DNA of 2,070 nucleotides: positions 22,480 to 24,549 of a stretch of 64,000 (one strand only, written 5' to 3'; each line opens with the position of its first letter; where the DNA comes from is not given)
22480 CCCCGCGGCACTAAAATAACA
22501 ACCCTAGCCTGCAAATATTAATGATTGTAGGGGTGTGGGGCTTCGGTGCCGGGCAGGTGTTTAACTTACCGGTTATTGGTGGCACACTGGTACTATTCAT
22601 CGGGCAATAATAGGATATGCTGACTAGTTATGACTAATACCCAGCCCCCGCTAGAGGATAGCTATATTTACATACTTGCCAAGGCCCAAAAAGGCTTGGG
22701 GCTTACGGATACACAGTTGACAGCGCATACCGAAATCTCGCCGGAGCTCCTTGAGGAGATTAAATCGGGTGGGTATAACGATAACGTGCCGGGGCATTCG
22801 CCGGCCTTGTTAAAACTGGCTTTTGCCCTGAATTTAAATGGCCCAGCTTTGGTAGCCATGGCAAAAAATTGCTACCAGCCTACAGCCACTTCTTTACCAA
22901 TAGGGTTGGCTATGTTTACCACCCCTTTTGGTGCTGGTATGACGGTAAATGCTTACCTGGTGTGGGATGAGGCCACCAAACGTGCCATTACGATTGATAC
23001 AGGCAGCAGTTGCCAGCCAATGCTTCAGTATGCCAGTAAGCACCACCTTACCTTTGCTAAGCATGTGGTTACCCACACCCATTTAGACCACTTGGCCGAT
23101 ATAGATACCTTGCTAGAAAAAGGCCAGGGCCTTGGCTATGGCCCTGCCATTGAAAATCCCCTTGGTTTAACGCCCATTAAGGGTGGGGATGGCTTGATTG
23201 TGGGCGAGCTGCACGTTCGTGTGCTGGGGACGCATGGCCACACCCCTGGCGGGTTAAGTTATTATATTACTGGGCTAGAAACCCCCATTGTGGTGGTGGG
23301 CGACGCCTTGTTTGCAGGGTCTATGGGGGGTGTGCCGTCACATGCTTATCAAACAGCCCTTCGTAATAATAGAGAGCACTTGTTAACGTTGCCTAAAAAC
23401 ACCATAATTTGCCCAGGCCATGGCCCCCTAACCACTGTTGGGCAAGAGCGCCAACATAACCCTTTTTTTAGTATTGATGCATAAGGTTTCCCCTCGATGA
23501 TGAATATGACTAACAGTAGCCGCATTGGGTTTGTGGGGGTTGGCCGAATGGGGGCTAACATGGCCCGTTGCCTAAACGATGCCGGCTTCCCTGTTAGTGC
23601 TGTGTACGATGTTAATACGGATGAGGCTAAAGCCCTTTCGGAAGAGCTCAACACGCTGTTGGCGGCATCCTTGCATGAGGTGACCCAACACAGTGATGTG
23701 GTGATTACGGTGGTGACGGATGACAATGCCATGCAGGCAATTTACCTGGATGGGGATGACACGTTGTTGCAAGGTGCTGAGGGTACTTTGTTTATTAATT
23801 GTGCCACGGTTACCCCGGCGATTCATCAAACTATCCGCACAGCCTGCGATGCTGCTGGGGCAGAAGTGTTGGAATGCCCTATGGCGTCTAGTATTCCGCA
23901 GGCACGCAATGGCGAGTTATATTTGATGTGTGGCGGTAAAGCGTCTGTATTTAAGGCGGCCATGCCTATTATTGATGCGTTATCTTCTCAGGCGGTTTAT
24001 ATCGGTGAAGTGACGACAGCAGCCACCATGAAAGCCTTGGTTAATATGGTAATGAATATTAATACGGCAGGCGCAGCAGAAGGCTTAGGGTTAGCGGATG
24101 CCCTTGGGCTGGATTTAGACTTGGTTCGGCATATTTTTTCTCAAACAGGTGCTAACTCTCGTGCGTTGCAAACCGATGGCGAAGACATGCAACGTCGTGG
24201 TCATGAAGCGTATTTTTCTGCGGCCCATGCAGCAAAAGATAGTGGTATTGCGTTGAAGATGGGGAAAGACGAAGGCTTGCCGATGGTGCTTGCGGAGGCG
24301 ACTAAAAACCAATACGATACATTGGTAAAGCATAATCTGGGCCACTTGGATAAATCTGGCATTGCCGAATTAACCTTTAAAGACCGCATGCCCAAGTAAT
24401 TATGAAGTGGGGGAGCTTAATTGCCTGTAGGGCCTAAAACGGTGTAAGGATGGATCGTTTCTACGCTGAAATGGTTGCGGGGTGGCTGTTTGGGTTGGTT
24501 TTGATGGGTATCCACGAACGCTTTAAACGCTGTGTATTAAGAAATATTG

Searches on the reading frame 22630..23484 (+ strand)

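Call 46: search_protein_families(library=pfam, proteins=[window:22630-23484:+], max_evalue=0.0001)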
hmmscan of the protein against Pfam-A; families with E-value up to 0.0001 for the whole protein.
window:22630-23484:+ (284 aa): 1 family
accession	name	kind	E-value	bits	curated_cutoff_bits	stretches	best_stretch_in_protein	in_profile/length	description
PF00753.33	Lactamase_B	-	2.5e-14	54.1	22.7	1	105-264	5-196/196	Metallo-beta-lactamase superfamily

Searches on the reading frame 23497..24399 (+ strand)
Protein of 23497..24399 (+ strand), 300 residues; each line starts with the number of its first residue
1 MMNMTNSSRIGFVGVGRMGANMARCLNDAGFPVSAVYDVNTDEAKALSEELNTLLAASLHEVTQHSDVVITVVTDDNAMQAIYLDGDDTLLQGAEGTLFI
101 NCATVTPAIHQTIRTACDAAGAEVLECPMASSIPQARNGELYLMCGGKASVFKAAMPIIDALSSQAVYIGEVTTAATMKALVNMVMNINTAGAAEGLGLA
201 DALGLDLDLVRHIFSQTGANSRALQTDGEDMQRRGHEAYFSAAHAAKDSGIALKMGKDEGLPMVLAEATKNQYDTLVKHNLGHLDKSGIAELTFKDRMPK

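Call 46: search_protein_families(library=pfam, proteins=[window:23497-24399:+], max_evalue=0.0001)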
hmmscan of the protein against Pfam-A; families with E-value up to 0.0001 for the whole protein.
window:23497-24399:+ (300 aa): 5 families
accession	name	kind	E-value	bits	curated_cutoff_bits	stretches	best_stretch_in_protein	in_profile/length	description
PF03446.21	NAD_binding_2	-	4.4e-31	108.5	21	1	9-170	1-161/161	NAD binding domain of 6-phosphogluconate dehydrogenase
PF14833.11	NAD_binding_11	-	2.6e-19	70.1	30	1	175-292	3-121/122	NAD-binding of NADP-dependent 3-hydroxyisobutyrate dehydrogenase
PF02826.25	2-Hacid_dh_C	-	3.8e-08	33.4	25.1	1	5-103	34-127/178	D-isomer specific 2-hydroxyacid dehydrogenase, NAD binding domain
PF03807.23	F420_oxidored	-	8.1e-07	30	21.6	1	9-74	1-68/94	NADP oxidoreductase coenzyme F420-dependent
PF01408.29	GFO_IDH_MocA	-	2.9e-05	25.2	24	1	9-74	2-71/120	Oxidoreductase family, NAD-binding Rossmann fold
